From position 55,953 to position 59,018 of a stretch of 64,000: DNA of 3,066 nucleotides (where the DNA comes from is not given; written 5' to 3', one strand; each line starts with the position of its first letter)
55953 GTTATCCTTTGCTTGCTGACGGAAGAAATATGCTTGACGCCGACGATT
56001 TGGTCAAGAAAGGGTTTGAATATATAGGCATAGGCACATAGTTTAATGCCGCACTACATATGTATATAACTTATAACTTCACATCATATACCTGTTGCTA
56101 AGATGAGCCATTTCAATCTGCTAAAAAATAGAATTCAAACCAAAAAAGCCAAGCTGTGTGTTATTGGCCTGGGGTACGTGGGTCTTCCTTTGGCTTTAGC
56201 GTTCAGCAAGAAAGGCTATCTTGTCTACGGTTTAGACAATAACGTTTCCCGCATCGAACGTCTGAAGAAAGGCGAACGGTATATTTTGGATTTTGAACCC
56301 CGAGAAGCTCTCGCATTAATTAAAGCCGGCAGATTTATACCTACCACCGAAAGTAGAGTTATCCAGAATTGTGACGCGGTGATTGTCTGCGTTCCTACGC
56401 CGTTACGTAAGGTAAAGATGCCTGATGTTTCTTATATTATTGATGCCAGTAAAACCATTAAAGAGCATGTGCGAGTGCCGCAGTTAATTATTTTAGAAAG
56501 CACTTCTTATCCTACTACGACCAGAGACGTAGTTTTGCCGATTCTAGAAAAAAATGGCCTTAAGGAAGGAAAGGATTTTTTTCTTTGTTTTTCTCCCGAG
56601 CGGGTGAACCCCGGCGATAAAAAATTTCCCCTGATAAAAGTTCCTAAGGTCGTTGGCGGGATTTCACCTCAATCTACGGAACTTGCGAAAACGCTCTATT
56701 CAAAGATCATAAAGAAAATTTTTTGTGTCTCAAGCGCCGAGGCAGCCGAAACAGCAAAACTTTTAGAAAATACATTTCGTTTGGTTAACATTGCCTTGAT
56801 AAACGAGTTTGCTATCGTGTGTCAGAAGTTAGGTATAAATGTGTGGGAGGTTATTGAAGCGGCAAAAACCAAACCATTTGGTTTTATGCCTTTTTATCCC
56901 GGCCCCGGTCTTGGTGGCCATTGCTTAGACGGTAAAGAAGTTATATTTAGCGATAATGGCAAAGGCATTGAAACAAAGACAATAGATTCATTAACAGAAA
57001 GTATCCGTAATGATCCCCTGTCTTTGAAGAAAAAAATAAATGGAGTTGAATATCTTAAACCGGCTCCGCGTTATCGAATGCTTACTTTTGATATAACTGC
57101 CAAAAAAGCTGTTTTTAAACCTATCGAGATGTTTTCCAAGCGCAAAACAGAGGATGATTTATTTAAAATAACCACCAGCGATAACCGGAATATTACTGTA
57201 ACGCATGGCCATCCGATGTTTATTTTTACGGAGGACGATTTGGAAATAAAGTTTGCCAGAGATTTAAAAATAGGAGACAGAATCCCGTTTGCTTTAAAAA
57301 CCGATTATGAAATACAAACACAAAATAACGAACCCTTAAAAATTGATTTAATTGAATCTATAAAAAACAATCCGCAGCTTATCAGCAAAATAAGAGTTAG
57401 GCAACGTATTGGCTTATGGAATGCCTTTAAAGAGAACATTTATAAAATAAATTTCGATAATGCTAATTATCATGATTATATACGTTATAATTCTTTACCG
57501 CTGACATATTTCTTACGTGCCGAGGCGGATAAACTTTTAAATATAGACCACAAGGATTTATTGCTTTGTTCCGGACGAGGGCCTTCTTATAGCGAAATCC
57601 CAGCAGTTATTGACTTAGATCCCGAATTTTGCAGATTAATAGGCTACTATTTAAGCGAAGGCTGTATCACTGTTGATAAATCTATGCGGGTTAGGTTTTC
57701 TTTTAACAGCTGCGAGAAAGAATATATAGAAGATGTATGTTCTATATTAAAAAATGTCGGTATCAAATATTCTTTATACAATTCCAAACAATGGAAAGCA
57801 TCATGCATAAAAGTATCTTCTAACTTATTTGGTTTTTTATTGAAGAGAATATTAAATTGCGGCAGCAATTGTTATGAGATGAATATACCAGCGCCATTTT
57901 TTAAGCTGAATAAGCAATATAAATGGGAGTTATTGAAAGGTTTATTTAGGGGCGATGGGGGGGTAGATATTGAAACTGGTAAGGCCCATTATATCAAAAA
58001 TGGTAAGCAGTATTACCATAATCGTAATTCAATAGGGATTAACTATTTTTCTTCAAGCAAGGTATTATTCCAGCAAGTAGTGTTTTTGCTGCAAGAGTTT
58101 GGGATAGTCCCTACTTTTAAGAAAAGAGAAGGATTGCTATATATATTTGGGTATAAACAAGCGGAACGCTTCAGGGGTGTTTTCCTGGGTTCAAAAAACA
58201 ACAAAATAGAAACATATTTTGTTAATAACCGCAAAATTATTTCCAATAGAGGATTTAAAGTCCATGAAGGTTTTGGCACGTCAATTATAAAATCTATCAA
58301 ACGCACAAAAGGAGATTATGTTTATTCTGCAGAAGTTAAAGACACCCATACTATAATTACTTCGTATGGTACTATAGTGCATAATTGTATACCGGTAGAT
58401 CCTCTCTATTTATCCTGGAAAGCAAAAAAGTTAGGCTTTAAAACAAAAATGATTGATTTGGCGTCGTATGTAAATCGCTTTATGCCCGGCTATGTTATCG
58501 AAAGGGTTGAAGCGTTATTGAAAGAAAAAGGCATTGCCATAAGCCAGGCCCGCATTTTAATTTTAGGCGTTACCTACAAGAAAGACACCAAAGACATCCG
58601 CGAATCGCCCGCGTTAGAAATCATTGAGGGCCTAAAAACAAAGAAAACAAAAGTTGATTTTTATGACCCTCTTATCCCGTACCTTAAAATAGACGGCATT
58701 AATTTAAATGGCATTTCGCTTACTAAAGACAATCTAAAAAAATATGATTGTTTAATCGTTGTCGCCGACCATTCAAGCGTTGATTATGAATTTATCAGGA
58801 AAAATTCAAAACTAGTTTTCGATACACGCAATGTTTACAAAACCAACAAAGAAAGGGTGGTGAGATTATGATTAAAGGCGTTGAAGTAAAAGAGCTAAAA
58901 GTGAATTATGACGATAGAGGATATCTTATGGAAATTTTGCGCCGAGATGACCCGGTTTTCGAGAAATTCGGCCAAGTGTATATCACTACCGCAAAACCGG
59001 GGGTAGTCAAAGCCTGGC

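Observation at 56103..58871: Complete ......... intein inserted immediately before the catalytic cysteine of a nucleotide-sugar dehydrogenase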

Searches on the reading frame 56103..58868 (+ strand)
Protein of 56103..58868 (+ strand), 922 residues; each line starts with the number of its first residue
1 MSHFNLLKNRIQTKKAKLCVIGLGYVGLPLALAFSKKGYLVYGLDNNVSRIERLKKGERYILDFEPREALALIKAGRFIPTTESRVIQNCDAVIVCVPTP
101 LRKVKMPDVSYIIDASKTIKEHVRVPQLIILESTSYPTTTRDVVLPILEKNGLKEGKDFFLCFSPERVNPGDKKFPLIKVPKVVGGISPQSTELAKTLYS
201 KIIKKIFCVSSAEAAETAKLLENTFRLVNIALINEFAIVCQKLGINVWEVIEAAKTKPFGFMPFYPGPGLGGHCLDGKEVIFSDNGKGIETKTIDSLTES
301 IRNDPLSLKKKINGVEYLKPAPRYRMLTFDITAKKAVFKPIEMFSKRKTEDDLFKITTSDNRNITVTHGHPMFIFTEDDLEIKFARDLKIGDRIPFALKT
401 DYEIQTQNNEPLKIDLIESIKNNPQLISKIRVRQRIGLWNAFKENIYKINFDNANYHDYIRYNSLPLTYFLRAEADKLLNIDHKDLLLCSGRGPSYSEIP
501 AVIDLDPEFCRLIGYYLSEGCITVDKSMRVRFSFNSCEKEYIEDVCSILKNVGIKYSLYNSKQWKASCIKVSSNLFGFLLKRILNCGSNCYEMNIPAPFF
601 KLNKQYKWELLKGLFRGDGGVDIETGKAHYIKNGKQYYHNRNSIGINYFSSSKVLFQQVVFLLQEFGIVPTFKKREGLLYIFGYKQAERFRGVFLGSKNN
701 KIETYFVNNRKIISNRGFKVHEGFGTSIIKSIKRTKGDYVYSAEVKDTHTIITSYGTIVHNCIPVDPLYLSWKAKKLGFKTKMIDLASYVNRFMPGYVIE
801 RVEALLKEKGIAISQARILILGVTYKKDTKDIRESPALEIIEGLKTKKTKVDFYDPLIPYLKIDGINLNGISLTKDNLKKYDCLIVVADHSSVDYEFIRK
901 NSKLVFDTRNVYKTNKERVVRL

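Call 4: search_protein_families(library=pfam, proteins=[window:56103-58868:+], max_evalue=0.1)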
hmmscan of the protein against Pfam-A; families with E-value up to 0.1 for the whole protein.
window:56103-58868:+ (922 aa): 13 families
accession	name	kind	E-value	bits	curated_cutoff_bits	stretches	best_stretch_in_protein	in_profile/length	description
PF03721.20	UDPG_MGDP_dh_N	-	1.3e-40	139.5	27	1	17-195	2-184/187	UDP-glucose/GDP-mannose dehydrogenase family, NAD binding domain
PF00984.24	UDPG_MGDP_dh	-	2.2e-28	98.6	25.4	2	214-278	2-67/94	UDP-glucose/GDP-mannose dehydrogenase family, central domain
PF03720.21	UDPG_MGDP_dh_C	-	1.2e-22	80.7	30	1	819-913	1-102/103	UDP-glucose/GDP-mannose dehydrogenase family, UDP binding domain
PF14528.11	LAGLIDADG_3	-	3.9e-14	53.1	22.5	2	511-565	6-59/82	LAGLIDADG-like domain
PF14890.11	Intein_splicing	-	1.7e-10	41.3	35.8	1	325-761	22-155/155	Intein splicing domain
PF03446.21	NAD_binding_2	-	1.4e-08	35.4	21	1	18-144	2-104/161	NAD binding domain of 6-phosphogluconate dehydrogenase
PF07992.20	Pyr_redox_2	-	0.016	15.1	26.1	0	12-47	139-167/291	Pyridine nucleotide-disulphide oxidoreductase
PF02558.23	ApbA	-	0.031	14.4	22.2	1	19-99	2-76/150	Ketopantoate reductase PanE/ApbA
PF14527.11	LAGLIDADG_WhiA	-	0.035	14.7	23.2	0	512-579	5-71/93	WhiA LAGLIDADG-like domain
PF03807.23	F420_oxidored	-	0.053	14.6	21.6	0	17-99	1-69/94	NADP oxidoreductase coenzyme F420-dependent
PF01079.26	Hint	-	0.059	13.4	29.7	0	325-399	38-119/213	Hint module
PF00070.33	Pyr_redox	-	0.087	13.8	22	0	17-41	1-25/82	Pyridine nucleotide-disulphide oxidoreductase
PF01262.27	AlaDh_PNT_C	-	0.097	12.5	23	0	12-76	24-79/214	Alanine dehydrogenase/PNT, C-terminal domain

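Call 5: search_protein_families(library=ncbifam, proteins=[window:56103-58868:+], max_evalue=0.1)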
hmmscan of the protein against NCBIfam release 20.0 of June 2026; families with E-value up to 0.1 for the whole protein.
window:56103-58868:+ (922 aa): 23 families
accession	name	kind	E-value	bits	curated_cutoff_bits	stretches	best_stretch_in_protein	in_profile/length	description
TIGR03026.1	NDP-sugDHase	subfamily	1e-124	416.5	189.8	2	17-300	2-292/413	nucleotide sugar dehydrogenase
NF040825.1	UDPMaNacDH_Arch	equivalog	1.1e-80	271.6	750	2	17-276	2-260/418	UDP-N-acetyl-D-mannosamine dehydrogenase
NF011729.0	PRK15182.1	equivalog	5.1e-69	233.1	592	2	15-289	6-276/425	Vi polysaccharide biosynthesis UDP-N-acetylglucosamine C-6 dehydrogenase TviB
NF008286.0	PRK11064.1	equivalog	5.7e-67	226.1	459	2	16-275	4-267/420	UDP-N-acetyl-D-mannosamine dehydrogenase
NF041297.1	UDPGDh_AglM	equivalog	6.8e-41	140.6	670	2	17-299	2-295/429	UDP-glucose 6-dehydrogenase AglM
NF047673.2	TeichurnBiosyTuaD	equivalog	6.9e-35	121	700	2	17-313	3-302/439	UDP-glucose 6-dehydrogenase TuaD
NF011303.0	PRK14715.1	equivalog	2.8e-30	104.3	1585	1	324-762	942-1377/1627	DNA-directed DNA polymerase II large subunit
NF045703.1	rSAM_Tes_intein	exception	1.3e-28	99.3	1700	1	274-762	156-611/1040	tetraether lipid synthase Tes, intein-containing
NF011491.0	PRK14898.1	equivalog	5e-14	51.3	783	1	334-630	133-360/860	DNA-directed RNA polymerase subunit A''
NF011302.0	PRK14714.1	equivalog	6.6e-12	43.8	1791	1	276-423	934-1076/1350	DNA-directed DNA polymerase II large subunit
TIGR01445.1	intein_Nterm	domain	1.1e-09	39.1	24.5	1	274-374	1-83/83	intein N-terminal splicing region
NF011631.0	PRK15057.1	equivalog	2.5e-08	33.4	757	1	17-287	2-266/388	UDP-glucose 6-dehydrogenase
NF038162.1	RtcB_rel_intein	exception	5.2e-07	28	1150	2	508-674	239-415/961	intein-containing RtcB family protein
TIGR01505.1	tartro_sem_red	equivalog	4.4e-05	22.8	340.75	1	17-253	1-203/291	2-hydroxy-3-oxopropionate reductase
TIGR01443.1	intein_Cterm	domain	0.0002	21.5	15.6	1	739-762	1-24/24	intein C-terminal splicing region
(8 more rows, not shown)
